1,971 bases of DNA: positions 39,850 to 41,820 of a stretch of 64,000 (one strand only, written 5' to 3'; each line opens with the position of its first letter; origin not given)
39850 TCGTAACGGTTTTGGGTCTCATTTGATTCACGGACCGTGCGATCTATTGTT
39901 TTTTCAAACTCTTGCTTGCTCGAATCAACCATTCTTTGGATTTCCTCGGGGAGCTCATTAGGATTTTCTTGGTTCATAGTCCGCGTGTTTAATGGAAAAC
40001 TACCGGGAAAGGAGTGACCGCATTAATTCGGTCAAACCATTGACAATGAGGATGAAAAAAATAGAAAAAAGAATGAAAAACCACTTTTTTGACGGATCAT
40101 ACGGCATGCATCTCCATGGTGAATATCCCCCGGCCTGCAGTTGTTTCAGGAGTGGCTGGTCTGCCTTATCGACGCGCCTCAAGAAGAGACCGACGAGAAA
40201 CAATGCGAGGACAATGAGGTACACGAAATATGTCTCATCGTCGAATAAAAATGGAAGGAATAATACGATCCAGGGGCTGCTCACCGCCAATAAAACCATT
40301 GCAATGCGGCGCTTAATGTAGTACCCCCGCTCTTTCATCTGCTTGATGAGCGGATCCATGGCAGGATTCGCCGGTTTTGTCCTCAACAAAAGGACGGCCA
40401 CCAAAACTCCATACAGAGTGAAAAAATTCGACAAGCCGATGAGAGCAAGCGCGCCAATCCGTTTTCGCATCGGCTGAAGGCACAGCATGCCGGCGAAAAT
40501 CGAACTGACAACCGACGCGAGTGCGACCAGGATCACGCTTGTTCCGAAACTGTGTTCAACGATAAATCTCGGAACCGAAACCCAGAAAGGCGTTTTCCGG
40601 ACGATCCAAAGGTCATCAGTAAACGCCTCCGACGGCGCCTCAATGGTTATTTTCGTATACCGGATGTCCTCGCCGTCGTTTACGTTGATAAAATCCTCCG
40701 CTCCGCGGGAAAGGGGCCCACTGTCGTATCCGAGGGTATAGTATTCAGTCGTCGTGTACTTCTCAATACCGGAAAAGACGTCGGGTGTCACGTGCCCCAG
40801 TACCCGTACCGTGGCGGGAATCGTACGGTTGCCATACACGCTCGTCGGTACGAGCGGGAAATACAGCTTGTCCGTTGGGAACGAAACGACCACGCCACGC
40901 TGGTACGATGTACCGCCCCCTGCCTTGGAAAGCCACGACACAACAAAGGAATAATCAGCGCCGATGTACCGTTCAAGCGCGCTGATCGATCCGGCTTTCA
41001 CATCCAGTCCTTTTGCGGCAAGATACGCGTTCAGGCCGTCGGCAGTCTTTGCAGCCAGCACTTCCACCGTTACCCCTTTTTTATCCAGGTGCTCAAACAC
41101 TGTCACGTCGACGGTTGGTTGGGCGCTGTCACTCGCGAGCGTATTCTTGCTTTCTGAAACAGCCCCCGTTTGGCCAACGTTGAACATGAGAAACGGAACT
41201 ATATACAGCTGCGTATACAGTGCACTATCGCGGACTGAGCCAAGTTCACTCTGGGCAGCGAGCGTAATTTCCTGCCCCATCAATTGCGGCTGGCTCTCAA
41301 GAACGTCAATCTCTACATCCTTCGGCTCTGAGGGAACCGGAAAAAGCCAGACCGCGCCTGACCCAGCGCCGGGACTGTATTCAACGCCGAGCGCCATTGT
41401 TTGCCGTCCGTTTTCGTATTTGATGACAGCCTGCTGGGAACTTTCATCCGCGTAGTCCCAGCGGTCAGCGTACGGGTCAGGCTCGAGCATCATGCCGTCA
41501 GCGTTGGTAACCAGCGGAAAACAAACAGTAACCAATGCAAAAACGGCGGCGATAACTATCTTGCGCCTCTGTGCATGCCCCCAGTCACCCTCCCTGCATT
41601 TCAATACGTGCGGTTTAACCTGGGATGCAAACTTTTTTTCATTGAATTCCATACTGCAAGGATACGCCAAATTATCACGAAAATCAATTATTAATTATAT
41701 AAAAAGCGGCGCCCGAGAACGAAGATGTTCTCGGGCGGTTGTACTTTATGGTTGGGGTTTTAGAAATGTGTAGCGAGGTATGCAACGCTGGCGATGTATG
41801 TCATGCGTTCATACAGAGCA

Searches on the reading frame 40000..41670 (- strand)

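Call 51: search_protein_families(library=pfam, proteins=[window:40000-41670:-], max_evalue=0.00001)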
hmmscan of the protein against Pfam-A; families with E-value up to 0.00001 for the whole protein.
window:40000-41670:- (556 aa): 1 family
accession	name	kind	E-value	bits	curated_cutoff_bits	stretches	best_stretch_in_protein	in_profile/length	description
PF10092.14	DUF2330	-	3.1e-07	30.3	24.7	1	72-273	16-196/279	Uncharacterized protein conserved in bacteria (DUF2330)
